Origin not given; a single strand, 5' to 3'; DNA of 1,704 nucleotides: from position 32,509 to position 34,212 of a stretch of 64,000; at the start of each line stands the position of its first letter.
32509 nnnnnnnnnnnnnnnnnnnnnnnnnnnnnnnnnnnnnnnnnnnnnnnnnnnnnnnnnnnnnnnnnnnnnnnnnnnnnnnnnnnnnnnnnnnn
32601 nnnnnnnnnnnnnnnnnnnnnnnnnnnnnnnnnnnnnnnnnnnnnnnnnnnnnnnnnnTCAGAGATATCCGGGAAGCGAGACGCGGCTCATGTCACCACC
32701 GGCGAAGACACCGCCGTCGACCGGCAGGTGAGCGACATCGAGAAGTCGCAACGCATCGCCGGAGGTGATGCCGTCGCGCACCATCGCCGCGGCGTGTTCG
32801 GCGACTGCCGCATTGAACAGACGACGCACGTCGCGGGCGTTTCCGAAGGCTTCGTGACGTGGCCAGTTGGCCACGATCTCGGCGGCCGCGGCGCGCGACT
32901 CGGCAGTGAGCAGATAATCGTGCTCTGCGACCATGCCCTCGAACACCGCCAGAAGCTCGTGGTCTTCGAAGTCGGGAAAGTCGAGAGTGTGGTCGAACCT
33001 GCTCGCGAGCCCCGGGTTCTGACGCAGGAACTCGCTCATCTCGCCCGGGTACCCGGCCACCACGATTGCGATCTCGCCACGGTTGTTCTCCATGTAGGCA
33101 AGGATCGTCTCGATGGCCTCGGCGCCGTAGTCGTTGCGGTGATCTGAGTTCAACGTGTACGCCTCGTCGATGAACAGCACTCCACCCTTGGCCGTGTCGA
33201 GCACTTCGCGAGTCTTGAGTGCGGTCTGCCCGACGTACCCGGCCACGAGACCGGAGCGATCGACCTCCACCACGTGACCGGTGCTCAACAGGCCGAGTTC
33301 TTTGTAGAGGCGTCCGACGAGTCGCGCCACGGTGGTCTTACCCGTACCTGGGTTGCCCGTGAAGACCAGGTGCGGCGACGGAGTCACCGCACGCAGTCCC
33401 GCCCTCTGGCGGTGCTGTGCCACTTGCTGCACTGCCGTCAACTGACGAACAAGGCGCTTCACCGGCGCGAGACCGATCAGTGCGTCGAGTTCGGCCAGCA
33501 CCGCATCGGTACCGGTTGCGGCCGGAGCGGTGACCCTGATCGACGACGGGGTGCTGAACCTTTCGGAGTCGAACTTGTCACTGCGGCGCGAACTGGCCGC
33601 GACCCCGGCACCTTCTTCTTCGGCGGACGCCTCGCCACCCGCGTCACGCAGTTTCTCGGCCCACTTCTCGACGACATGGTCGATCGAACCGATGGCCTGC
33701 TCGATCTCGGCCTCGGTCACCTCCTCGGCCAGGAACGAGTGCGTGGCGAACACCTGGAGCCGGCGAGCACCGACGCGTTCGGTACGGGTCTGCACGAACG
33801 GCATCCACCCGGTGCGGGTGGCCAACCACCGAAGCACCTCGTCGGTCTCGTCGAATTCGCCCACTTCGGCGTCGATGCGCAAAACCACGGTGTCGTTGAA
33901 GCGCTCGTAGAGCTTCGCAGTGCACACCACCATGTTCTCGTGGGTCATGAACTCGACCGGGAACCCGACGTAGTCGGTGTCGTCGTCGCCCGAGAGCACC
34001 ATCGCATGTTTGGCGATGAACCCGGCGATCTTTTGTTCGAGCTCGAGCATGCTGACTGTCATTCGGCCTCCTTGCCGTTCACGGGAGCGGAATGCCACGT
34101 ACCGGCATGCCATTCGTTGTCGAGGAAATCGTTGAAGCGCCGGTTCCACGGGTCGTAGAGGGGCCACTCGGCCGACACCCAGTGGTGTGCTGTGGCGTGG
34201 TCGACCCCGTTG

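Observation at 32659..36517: Candidate undescribed ADP-ribose module: NrtR-like Nudix regulator divergent from an ARH-phosphatase fusion coupled to a YbjN/AAA+ ATPase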

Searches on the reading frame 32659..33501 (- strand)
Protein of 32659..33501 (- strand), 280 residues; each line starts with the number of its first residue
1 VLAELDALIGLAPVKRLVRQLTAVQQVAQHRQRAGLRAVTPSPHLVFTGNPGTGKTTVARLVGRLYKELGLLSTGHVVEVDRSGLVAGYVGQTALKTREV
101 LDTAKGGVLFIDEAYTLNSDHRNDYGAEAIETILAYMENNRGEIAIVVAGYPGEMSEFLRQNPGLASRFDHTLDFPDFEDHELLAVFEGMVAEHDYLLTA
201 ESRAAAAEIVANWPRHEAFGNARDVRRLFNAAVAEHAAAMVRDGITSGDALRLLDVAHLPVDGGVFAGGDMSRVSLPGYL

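Call 64: search_solved_structures(query=window:32659-33501:-, max_evalue=1e-10)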
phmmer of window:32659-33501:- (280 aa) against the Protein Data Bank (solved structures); distinct sequences matched with E-value up to 1e-10: 3.
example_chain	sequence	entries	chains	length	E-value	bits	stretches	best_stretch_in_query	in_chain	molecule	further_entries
3syk_A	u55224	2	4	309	1.3e-59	205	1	2-269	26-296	Protein CbbX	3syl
3zuh_A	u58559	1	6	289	1.9e-59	204.5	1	2-257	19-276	PROTEIN CBBX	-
9lur_A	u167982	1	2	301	8.1e-47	163.1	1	3-204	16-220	ESX-1 secretion system protein EccA1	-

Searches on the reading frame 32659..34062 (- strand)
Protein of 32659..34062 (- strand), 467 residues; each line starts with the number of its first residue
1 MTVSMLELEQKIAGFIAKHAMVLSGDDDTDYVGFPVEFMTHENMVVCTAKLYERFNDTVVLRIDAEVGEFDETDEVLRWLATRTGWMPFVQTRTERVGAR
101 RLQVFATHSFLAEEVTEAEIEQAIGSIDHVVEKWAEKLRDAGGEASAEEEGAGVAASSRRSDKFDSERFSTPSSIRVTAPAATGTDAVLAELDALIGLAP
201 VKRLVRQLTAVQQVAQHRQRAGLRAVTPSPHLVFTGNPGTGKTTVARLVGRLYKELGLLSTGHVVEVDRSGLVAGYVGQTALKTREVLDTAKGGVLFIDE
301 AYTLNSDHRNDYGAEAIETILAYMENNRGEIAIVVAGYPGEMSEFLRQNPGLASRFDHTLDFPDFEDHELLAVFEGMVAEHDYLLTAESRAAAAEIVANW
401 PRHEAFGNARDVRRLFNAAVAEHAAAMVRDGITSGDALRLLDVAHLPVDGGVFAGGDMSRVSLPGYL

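Call 3: search_protein_families(library=pfam, proteins=[window:32659-34062:-], max_evalue=0.01)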
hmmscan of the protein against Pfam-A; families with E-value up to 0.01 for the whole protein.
window:32659-34062:- (467 aa): 11 families
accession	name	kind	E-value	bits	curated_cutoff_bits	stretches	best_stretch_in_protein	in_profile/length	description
PF00004.35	AAA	-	7.5e-16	59.2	21.2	1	233-363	2-130/131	ATPase family associated with various cellular activities (AAA)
PF13401.12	AAA_22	-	1.8e-08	35.2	27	0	231-255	7-31/130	AAA domain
PF17866.7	AAA_lid_6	-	4.9e-07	30.1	24.3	1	390-442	4-56/60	AAA lid domain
PF13604.12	AAA_30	-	0.00014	22.1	27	1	217-303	4-99/191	AAA domain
PF05496.18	RuvB_N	-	0.00068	19.9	27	1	227-306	31-98/159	Holliday junction DNA helicase RuvB P-loop domain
PF13245.12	AAA_19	-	0.00087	19.9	25.1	1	219-288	1-61/134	AAA domain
PF01078.27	Mg_chelatase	-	0.0019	18.1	20.3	0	219-269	12-59/207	Magnesium chelatase, subunit ChlI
PF07728.20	AAA_5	-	0.0059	17.1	22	0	231-307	1-81/139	AAA domain (dynein-related subfamily)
PF13191.12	AAA_16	-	0.007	17.3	32.6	1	213-267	8-63/167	AAA ATPase domain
PF05673.19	DUF815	-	0.0073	15.9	23.8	0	226-273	50-93/249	Protein of unknown function (DUF815)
PF03266.21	NTPase_1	-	0.009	16.3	23.9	0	231-317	1-89/168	NTPase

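Call 4: search_protein_families(library=ncbifam, proteins=[window:32659-34062:-], max_evalue=0.01)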
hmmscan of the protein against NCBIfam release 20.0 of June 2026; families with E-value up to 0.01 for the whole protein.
window:32659-34062:- (467 aa): 16 families
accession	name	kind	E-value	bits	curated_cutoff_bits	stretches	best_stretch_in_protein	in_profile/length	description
TIGR02881.1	spore_V_K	equivalog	4.2e-80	268.5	422.95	1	189-442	2-257/261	stage V sporulation protein K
TIGR02880.1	cbbX_cfxQ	equivalog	1.9e-72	244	459.25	1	182-434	10-264/284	CbbX protein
TIGR03922.1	T7SS_EccA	equivalog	3.4e-61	207.5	466.65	1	160-406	240-492/557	type VII secretion AAA-ATPase EccA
NF042959.1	IteA_antiphage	equivalog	3.7e-07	29.6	510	1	214-306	110-197/367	anti-phage ATPase IteA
TIGR01448.2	helicase_RecD2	equivalog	1.2e-05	23.7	500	1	214-257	315-359/713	SF1B family DNA helicase RecD2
NF003069.1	PRK03992.1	subfamily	3.8e-05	23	500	1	226-338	162-278/379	proteasome-activating nucleotidase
NF047747.1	PrtsmActNtasePan2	equivalog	9.9e-05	21.7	700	1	210-366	166-323/397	proteasome-activating nucleotidase Pan2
NF047748.1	PrtsmActNtasePan1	equivalog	0.00011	21.4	750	1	228-367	181-321/405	proteasome-activating nucleotidase Pan1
TIGR01242.2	TIGR01242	subfamily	0.00014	21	500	1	227-307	146-222/362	proteasome-activating nucleotidase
NF000868.0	PRK00080.1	equivalog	0.00025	20.1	282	1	206-306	35-116/330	Holliday junction branch migration DNA helicase RuvB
TIGR02639.1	ClpA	equivalog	0.00054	18.3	993.15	0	235-380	212-363/734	ATP-dependent Clp protease ATP-binding subunit ClpA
NF001679.0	PRK00440.1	equivalog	0.0014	17.8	303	1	230-255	40-66/322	replication factor C small subunit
TIGR00635.1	ruvB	equivalog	0.002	17.2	299.05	1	229-305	30-94/305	Holliday junction branch migration DNA helicase RuvB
TIGR01447.1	recD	equivalog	0.0031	16.1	310.15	1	209-254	141-189/597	exodeoxyribonuclease V subunit alpha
TIGR02903.1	spore_lon_C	equivalog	0.0046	15.5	678.8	0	203-254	146-200/615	Lon family ATP-dependent protease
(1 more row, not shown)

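Call 6: search_protein_families(library=padloc, proteins=[window:32659-34062:-], max_evalue=0.01)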
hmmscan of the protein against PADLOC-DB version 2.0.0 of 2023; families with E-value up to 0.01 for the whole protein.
window:32659-34062:- (467 aa): 8 families
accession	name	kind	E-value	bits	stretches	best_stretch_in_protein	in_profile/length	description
PDLC02196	IetA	-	8e-09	33.4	1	208-304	101-192/374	-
PDLC04232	IetA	-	3.3e-08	31.3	1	208-306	92-188/330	-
PDLC00915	TRIP13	-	1.6e-05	22.5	1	232-290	66-124/302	TRIP13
PDLC02195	IetA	-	2.7e-05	21.7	1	117-300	12-203/395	-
PDLC03838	DolB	-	0.00072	16.9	0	352-423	292-366/375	-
PDLC04140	mad8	-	0.0011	16.6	1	228-300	26-85/314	mads_8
PDLC01994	RtcR_PspF1--CARF_AAA_HTH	-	0.0019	15.3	0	226-307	179-265/468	-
PDLC01993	RtcR--CARF_AAA_HTH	-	0.0026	14.3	1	231-309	206-295/523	-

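Call 29: find_homologous_proteins(query=window:32659-34062:-, max_evalue=1e-20)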
Query window:32659-34062:- (467 aa): 8000 proteins with E <= 1e-20 among 8000 candidates; the best 120 are listed.
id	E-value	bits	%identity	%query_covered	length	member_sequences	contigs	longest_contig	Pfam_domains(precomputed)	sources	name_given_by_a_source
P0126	0.0e+0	1028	100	100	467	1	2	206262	PF17866.9,PF00004.36,PF13401.13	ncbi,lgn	-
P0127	2.0e-240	816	80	100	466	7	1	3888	PF17866.9,PF00004.36,PF13401.13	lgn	-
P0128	4.5e-235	799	77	100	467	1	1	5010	PF17866.9,PF00004.36,PF13401.13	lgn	-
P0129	5.2e-229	779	75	100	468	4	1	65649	PF17866.9,PF00004.36,PF13401.13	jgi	jgi:AAA+ superfamily predicted ATPase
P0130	1.1e-159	550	57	100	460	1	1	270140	PF17866.9,PF00004.36,PF13401.13,PF01078.28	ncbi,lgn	-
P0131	1.4e-159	550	58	96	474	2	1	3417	PF17866.9,PF00004.36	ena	-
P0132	2.4e-155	536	55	100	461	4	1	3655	PF17866.9,PF00004.36,PF13401.13,PF01078.28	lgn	-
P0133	6.2e-155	534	56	96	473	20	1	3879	PF17866.9,PF00004.36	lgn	-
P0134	1.3e-154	533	57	96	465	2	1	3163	PF17866.9,PF00004.36,PF13401.13,PF01078.28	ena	-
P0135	3.8e-154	532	54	99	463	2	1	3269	PF17866.9,PF00004.36,PF01078.28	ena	-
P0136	1.9e-153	530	59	95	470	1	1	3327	PF17866.9,PF00004.36,PF13401.13,PF01078.28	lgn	-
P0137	3.5e-153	529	56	96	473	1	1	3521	PF17866.9,PF00004.36,PF13401.13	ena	-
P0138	1.6e-152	527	55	99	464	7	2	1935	PF17866.9,PF00004.36,PF13401.13,PF01078.28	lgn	-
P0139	4.7e-152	525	55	98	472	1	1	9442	PF17866.9,PF00004.36,PF13401.13,PF01078.28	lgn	-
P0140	1.6e-151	523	58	95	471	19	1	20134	PF17866.9,PF00004.36,PF13401.13,PF01078.28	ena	-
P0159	4.2e-145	502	54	93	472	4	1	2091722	PF17866.9,PF00004.36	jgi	jgi:hypothetical protein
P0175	1.3e-136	474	51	98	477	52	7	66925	PF17866.9,PF00004.36,PF13401.13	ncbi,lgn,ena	ncbi:MAG: hypothetical protein RL487_1013 [Actinomycetota bacterium]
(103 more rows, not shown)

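Call 30: find_encoding_contigs(protein=P0126, flank=10000, max_places=2)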
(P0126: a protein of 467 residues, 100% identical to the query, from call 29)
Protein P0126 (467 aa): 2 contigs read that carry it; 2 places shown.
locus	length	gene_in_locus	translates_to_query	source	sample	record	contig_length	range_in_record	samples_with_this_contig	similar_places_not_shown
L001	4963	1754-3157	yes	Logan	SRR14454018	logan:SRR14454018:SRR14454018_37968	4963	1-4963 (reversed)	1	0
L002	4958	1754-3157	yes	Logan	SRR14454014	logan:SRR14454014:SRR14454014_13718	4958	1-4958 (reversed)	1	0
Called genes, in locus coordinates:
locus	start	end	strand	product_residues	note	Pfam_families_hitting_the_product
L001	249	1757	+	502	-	PF03747:ADP_ribosyl_GH, PF00782:DSPc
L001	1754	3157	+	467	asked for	PF13401:AAA_22 (faint), PF00004:AAA, PF17866:AAA_lid_6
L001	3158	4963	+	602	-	?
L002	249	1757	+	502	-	PF03747:ADP_ribosyl_GH, PF00782:DSPc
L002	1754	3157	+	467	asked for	PF13401:AAA_22 (faint), PF00004:AAA, PF17866:AAA_lid_6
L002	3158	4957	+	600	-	?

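Call 31: find_encoding_contigs(protein=P0159, flank=8000, max_places=2)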
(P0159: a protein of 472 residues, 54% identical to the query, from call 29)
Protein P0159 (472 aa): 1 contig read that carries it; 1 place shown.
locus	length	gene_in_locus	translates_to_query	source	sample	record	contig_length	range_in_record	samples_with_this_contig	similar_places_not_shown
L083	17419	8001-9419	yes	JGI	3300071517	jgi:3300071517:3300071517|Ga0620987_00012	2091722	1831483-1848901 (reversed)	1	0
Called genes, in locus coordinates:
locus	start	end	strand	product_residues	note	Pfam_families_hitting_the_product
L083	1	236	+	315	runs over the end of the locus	PF00296:Bac_luciferase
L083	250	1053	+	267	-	PF00378:ECH_1, PF16113:ECH_2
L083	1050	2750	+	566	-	-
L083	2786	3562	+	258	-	PF00561:Abhydrolase_1, PF12146:Hydrolase_4, PF12697:Abhydrolase_6, PF03096:Ndr (faint)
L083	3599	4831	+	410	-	PF02771:Acyl-CoA_dh_N, PF02770:Acyl-CoA_dh_M, PF00441:Acyl-CoA_dh_1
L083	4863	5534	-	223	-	-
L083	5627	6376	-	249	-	PF00293:NUDIX, PF21906:WHD_NrtR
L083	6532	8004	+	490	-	PF03747:ADP_ribosyl_GH, PF00782:DSPc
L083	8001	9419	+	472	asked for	PF00004:AAA, PF17866:AAA_lid_6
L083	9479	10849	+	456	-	PF03055:RPE65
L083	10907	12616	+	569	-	-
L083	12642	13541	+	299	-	PF00535:Glycos_transf_2, PF10111:Glyco_tranf_2_2 (weak)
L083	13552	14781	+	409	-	PF04230:PS_pyruv_trans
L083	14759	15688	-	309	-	PF03706:LPG_synthase_TM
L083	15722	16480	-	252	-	PF00795:CN_hydrolase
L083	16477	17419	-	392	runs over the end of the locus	PF00155:Aminotran_1_2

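Call 32: find_encoding_contigs(protein=P0175, flank=8000, max_places=3)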
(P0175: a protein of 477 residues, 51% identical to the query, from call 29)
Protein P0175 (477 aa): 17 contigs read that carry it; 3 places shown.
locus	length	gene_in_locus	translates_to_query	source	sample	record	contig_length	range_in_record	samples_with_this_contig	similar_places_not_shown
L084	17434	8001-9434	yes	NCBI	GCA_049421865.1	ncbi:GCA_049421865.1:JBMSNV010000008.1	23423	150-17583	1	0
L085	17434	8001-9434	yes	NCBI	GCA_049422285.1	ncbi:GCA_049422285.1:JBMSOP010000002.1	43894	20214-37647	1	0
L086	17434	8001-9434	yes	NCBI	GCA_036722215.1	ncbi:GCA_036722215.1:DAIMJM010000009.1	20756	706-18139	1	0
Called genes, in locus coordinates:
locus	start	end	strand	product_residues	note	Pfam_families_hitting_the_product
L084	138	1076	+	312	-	PF00296:Bac_luciferase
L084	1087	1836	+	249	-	PF00296:Bac_luciferase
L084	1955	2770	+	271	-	PF00378:ECH_1, PF16113:ECH_2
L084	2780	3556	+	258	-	PF00561:Abhydrolase_1, PF12146:Hydrolase_4, PF12697:Abhydrolase_6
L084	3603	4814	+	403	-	PF02771:Acyl-CoA_dh_N, PF02770:Acyl-CoA_dh_M, PF00441:Acyl-CoA_dh_1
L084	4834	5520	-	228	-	-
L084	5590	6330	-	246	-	PF00293:NUDIX, PF21906:WHD_NrtR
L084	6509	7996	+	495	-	PF03747:ADP_ribosyl_GH, PF22784:PTP-SAK (weak), PF00782:DSPc, PF22785:Tc-R-P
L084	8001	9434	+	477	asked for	PF13401:AAA_22 (faint), PF00004:AAA, PF17866:AAA_lid_6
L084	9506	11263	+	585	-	-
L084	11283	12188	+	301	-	PF00535:Glycos_transf_2, PF10111:Glyco_tranf_2_2 (weak)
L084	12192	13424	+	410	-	PF04230:PS_pyruv_trans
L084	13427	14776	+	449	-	PF04422:FrhB_FdhB_N, PF04432:FrhB_FdhB_C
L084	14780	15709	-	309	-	PF03706:LPG_synthase_TM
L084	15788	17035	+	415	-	PF00067:p450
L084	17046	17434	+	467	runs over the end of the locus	PF01425:Amidase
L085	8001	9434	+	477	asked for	PF13401:AAA_22 (faint), PF00004:AAA, PF17866:AAA_lid_6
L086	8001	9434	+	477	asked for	PF13401:AAA_22 (faint), PF00004:AAA, PF17866:AAA_lid_6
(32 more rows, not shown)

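Call 43: search_protein_families(library=pfam, proteins=[L083:4863-5534:-, L084:4834-5520:-], max_evalue=0.1)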
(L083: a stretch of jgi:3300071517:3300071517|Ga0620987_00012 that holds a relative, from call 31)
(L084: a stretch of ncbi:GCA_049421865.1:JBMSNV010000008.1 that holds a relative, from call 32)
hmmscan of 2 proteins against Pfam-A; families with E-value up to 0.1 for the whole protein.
L083:4863-5534:- (223 aa): 3 families
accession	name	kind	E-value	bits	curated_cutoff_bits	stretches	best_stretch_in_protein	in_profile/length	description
PF13519.12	VWA_2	-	0.00031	21.8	27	1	11-109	1-94/107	von Willebrand factor type A domain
PF00092.34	VWA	-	0.002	18.8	23.8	1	11-155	2-139/174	von Willebrand factor type A domain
PF05762.20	VWA_CoxE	-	0.01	15.7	26.4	0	5-25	53-73/222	VWA domain containing CoxE-like protein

L084:4834-5520:- (228 aa): 2 families
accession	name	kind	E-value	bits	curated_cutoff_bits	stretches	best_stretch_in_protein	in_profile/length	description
PF00092.34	VWA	-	0.0014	19.4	23.8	1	16-142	2-121/174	von Willebrand factor type A domain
PF13519.12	VWA_2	-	0.0021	19.1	27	1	17-124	2-104/107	von Willebrand factor type A domain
